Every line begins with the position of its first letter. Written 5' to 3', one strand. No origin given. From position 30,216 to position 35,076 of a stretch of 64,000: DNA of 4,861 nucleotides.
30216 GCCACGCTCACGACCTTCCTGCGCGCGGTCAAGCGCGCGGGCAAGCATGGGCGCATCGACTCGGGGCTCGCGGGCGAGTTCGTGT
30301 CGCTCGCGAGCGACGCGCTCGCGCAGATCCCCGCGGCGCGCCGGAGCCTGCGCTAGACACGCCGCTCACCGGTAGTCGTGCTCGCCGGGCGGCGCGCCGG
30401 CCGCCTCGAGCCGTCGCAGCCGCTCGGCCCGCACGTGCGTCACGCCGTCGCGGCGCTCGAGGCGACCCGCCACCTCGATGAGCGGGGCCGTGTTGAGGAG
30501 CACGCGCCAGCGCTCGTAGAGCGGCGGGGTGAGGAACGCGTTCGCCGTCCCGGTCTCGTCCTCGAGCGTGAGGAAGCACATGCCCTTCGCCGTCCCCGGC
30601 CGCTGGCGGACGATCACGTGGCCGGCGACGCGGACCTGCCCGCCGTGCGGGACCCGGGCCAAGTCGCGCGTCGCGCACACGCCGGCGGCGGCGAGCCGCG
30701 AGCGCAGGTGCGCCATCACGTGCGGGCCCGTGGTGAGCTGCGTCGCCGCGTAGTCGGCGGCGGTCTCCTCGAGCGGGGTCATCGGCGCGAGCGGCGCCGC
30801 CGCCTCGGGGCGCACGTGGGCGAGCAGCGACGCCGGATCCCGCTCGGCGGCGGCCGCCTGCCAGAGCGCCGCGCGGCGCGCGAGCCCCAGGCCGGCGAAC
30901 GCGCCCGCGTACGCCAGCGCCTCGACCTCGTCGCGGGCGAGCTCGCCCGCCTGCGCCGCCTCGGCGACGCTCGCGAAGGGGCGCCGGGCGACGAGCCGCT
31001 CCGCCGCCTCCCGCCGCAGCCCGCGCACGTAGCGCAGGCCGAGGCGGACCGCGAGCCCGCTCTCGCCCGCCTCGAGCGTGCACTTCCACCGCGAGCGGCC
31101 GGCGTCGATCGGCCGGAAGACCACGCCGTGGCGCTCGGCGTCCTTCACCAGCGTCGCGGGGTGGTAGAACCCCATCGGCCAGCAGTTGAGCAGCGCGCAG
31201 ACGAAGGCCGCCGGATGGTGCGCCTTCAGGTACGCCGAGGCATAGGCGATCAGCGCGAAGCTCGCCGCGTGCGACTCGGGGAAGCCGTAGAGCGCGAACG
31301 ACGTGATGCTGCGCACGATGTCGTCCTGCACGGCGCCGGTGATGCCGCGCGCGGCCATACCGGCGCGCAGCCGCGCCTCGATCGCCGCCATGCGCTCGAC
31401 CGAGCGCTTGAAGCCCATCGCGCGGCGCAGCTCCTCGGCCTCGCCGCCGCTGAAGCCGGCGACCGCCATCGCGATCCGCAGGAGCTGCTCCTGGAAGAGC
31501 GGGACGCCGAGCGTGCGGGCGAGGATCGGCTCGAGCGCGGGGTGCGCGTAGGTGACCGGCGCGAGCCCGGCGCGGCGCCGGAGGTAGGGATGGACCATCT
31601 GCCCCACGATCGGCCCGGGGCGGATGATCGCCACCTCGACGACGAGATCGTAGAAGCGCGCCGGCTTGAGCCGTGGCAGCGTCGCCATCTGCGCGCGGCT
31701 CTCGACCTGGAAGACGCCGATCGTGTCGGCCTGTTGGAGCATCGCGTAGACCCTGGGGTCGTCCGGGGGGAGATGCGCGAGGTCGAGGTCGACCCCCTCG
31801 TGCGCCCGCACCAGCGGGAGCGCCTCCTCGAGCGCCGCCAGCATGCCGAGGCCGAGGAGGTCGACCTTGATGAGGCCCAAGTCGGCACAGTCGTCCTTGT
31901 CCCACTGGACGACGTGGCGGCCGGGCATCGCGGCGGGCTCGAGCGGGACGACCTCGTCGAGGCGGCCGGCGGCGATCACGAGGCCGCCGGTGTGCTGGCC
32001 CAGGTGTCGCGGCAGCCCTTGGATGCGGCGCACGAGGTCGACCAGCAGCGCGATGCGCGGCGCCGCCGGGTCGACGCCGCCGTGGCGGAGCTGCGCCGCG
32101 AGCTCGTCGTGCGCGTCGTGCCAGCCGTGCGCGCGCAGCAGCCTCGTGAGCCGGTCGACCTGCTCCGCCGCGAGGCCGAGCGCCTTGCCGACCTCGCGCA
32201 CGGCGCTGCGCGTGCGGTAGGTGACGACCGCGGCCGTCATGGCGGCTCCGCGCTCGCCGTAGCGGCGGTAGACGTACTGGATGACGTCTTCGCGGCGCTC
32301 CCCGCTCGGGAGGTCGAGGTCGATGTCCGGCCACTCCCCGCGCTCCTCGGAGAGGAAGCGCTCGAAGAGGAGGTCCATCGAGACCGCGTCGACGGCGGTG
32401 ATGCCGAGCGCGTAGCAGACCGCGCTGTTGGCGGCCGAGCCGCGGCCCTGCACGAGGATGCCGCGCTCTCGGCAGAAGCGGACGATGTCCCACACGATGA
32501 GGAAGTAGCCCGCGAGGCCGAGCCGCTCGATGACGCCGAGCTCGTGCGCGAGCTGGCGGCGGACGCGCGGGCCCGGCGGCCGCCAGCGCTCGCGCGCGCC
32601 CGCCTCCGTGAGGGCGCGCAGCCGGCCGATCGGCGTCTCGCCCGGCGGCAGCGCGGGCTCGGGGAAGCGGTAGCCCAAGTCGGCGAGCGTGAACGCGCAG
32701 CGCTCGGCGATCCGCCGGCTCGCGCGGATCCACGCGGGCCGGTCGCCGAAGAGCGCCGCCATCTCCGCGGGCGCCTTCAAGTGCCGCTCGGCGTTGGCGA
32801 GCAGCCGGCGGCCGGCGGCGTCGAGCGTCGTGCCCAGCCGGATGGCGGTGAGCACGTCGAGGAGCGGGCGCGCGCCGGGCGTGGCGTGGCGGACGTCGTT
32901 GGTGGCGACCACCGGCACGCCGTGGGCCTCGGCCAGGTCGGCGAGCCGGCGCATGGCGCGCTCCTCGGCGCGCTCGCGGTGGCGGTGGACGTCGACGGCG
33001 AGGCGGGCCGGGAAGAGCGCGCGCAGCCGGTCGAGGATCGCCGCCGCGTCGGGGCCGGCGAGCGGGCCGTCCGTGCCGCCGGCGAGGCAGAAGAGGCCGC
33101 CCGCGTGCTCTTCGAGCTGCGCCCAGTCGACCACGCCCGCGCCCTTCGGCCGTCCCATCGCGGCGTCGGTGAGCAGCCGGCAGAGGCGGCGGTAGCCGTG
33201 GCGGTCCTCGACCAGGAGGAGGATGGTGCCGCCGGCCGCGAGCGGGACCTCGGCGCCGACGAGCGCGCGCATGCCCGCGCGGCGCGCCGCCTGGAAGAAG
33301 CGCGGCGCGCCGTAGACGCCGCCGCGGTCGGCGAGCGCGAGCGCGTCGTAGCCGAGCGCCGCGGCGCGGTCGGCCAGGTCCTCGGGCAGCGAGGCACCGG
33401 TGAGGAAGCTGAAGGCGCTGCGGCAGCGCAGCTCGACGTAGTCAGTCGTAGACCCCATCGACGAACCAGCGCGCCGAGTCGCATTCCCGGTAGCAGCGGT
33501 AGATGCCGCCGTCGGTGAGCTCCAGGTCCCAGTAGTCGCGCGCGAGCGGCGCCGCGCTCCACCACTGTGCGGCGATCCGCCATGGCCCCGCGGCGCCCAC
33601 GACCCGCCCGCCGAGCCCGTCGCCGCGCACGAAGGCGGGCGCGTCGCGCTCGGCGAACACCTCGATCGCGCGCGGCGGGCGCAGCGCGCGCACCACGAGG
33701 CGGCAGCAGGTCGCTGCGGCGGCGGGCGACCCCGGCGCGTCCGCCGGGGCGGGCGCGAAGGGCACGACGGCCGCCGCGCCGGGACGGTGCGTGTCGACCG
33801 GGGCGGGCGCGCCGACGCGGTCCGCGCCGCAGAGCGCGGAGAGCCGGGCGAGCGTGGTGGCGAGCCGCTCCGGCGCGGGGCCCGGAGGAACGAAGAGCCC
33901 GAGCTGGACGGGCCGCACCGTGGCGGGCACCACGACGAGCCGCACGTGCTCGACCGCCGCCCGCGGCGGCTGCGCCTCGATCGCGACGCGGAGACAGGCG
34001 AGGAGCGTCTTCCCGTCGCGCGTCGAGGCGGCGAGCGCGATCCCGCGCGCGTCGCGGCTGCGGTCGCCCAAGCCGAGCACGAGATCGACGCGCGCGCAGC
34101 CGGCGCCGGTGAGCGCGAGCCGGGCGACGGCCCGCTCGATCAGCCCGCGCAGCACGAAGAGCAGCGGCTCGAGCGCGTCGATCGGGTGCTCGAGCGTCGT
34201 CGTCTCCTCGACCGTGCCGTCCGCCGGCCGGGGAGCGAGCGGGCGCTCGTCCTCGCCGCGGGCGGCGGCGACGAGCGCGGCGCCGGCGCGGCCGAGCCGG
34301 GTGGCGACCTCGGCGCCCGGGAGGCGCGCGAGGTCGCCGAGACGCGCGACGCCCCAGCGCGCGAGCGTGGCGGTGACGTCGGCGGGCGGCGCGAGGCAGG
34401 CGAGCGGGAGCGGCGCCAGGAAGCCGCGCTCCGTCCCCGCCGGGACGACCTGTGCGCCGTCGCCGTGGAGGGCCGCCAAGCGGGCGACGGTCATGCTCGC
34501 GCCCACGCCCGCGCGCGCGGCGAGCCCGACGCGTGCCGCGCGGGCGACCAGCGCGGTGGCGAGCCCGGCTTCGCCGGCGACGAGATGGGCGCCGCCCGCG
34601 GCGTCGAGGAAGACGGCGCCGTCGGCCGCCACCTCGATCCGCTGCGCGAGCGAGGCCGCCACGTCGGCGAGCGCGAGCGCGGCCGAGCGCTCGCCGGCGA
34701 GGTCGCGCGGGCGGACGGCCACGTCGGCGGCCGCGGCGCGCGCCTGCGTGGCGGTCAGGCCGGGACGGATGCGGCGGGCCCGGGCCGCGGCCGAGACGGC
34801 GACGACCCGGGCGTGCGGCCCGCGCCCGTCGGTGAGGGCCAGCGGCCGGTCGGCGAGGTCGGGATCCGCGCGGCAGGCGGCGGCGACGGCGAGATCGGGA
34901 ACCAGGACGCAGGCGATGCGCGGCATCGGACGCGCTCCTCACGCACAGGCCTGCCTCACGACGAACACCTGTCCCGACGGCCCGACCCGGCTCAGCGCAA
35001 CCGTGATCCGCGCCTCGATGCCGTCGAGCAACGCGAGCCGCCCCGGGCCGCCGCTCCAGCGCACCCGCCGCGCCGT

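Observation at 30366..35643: An imuA-imuB-dnaE2 mutasome cassette sits 32 nt after a fatty-acid-catabolic gene run; lexA and polB are in the same window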

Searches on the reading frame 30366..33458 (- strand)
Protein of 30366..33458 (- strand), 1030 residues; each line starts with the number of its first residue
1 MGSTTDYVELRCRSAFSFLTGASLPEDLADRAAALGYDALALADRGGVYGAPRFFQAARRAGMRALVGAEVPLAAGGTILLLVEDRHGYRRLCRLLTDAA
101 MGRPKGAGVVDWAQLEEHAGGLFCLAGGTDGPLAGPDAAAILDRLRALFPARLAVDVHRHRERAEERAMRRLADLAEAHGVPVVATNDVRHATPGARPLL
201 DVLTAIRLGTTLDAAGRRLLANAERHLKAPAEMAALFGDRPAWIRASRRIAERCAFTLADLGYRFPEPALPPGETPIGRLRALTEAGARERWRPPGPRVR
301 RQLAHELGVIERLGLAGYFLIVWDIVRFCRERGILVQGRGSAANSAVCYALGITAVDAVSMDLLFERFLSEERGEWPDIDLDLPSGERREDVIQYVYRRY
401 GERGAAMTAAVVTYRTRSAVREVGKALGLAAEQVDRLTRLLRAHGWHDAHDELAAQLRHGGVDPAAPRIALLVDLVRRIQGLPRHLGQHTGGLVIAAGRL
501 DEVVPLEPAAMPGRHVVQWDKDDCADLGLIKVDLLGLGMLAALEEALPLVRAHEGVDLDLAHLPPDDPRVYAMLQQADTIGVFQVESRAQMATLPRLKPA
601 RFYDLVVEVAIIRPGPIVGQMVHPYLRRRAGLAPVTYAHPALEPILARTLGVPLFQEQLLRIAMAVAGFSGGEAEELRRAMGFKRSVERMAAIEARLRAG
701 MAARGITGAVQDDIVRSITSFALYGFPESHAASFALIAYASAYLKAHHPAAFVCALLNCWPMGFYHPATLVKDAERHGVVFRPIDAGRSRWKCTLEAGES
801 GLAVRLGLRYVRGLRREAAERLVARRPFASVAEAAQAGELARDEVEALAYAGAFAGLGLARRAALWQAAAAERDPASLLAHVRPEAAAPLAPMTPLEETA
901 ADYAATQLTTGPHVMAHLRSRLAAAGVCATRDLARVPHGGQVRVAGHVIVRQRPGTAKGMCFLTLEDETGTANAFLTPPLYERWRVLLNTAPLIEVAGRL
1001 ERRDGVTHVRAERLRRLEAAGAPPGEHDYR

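Call 3: search_protein_families(library=pfam, proteins=[window:30366-33458:-])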
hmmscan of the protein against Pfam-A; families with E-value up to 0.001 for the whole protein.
window:30366-33458:- (1030 aa): 5 families
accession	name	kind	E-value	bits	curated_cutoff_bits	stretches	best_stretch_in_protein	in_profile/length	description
PF07733.18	DNA_pol3_alpha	-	2.4e-79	267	23.9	1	280-536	3-260/260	Bacterial DNA polymerase III alpha NTPase domain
PF17657.6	DNA_pol3_finger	-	6.7e-53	178.9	22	1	539-704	1-165/166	Bacterial DNA polymerase III alpha subunit finger domain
PF02811.25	PHP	-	3.4e-23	83.2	26.4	1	9-160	1-164/164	PHP domain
PF14579.12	HHH_6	-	1.9e-15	57.3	25.6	1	778-863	1-89/90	Helix-hairpin-helix motif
PF01336.31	tRNA_anti-codon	-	2.6e-07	30.9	27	1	942-1015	1-73/75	OB-fold nucleic acid binding domain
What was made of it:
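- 30366..33458 (-): dnaE2 (imuC), error-prone Pol III alpha paralogue, 1030 aa. Its start overlaps the imuB stop by 17 nt. Pfam PHP, DNA_pol3_alpha, finger, HHH_6 and OB domains (call 3).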

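Call 50: search_protein_families(library=ncbifam, proteins=[window:30366-33458:-])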
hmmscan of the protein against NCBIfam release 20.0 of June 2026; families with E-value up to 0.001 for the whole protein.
window:30366-33458:- (1030 aa): 14 families
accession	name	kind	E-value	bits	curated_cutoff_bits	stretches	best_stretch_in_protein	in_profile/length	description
NF004225.0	PRK05672.1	subfamily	0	1281.1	939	1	4-1019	3-1034/1047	error-prone DNA polymerase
NF004226.0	PRK05673.1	equivalog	1.3e-196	655.9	1002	1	4-1020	3-1065/1146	DNA polymerase III subunit alpha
TIGR00594.1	polc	superfamily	1.1e-174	583.2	434.35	1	7-868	1-892/1022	DNA polymerase III subunit alpha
NF005298.0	PRK06826.1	equivalog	9.9e-173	576.6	1260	1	5-865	3-890/1151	DNA polymerase III subunit alpha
NF005377.0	PRK06920.1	equivalog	2e-147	492.8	1806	1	6-1020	2-1026/1108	DNA polymerase III subunit alpha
NF005617.0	PRK07374.1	equivalog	3.6e-124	416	1653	1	6-858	2-894/1170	DNA polymerase III subunit alpha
NF005582.0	PRK07279.1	equivalog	1.1e-113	381.2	1279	2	181-833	148-777/1033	DNA polymerase III subunit alpha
NF005516.0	PRK07135.1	equivalog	9.2e-99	331.9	1084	2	298-824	252-772/974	DNA polymerase III DnaE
NF004550.0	PRK05898.1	equivalog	6.8e-92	309.2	1182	1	301-861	256-813/971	DNA polymerase III subunit alpha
NF007079.0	PRK09532.1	equivalog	5.4e-89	299.5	1525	1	7-726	3-776/876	DNA polymerase III subunit alpha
NF001688.0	PRK00448.1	equivalog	6.9e-22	76.9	873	2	7-74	338-405/1445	PolC-type DNA polymerase III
TIGR01405.1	polC_Gram_pos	equivalog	5.7e-18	64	1043.45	1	7-74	104-171/1211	DNA polymerase III subunit alpha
NF005616.0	PRK07373.1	equivalog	3e-11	42.5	646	1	724-862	36-177/449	DNA polymerase III subunit alpha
NF041577.1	nside_bi_sphtase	equivalog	3.4e-05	23.1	400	1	8-80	4-74/276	3',5'-nucleoside bisphosphate phosphatase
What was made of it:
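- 30366..33458 (-): NCBIfam NF004225, 1281 bits against a cut-off of 939 (call 50).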

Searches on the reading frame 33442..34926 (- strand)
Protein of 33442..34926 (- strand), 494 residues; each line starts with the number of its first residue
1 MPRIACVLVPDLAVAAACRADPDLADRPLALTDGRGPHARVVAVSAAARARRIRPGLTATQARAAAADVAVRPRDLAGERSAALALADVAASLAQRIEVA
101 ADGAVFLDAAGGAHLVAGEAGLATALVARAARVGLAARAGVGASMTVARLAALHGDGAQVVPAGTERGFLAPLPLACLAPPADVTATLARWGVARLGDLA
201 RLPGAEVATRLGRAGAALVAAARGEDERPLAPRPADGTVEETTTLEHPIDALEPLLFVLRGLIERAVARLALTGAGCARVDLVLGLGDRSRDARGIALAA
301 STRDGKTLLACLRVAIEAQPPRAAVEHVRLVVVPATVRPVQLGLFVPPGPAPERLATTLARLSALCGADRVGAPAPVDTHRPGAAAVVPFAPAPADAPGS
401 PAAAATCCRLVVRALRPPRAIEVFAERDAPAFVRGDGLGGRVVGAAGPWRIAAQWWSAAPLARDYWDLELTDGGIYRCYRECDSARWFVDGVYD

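Call 3: search_protein_families(library=pfam, proteins=[window:33442-34926:-])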
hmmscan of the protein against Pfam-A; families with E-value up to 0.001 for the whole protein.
window:33442-34926:- (494 aa): 2 families
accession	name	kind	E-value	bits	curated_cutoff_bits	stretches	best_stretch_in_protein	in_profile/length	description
PF00817.25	IMS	-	3.7e-15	56.6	23.2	1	15-152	9-147/148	impB/mucB/samB family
PF11799.13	IMS_C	-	0.00054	20.8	20.7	0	242-331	7-92/109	impB/mucB/samB family C-terminal domain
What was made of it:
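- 33442..34926 (-): imuB, a Y-family polymerase-like protein of 494 aa. It is preceded by GAGGAG and starts 12 nt after the imuA stop. Pfam IMS at 56.6 bits (call 3).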

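Call 50: search_protein_families(library=ncbifam, proteins=[window:33442-34926:-])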
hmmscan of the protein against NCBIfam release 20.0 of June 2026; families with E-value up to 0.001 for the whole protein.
window:33442-34926:- (494 aa): 6 families
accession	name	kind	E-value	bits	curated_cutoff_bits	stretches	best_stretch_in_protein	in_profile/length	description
NF002882.0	PRK03348.1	equivalog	9.1e-21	74.1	389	1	19-333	22-339/461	DNA polymerase IV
NF003015.0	PRK03858.1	subfamily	2.9e-19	69.4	367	1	18-333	23-338/399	DNA polymerase IV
NF002751.0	PRK02794.1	equivalog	2e-17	63.2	371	1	18-311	54-350/425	DNA polymerase IV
NF002677.0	PRK02406.1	equivalog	2.2e-17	63.2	256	1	18-291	22-301/357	DNA polymerase IV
NF002848.0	PRK03103.1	subfamily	2.4e-13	49.3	381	1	20-274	22-286/410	DNA polymerase IV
NF002492.0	PRK01810.1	equivalog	6.6e-08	31.7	399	1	20-300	28-314/412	DNA polymerase IV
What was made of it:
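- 33442..34926 (-): DinB models score 74 bits or less against cut-offs above 250 (call 50).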
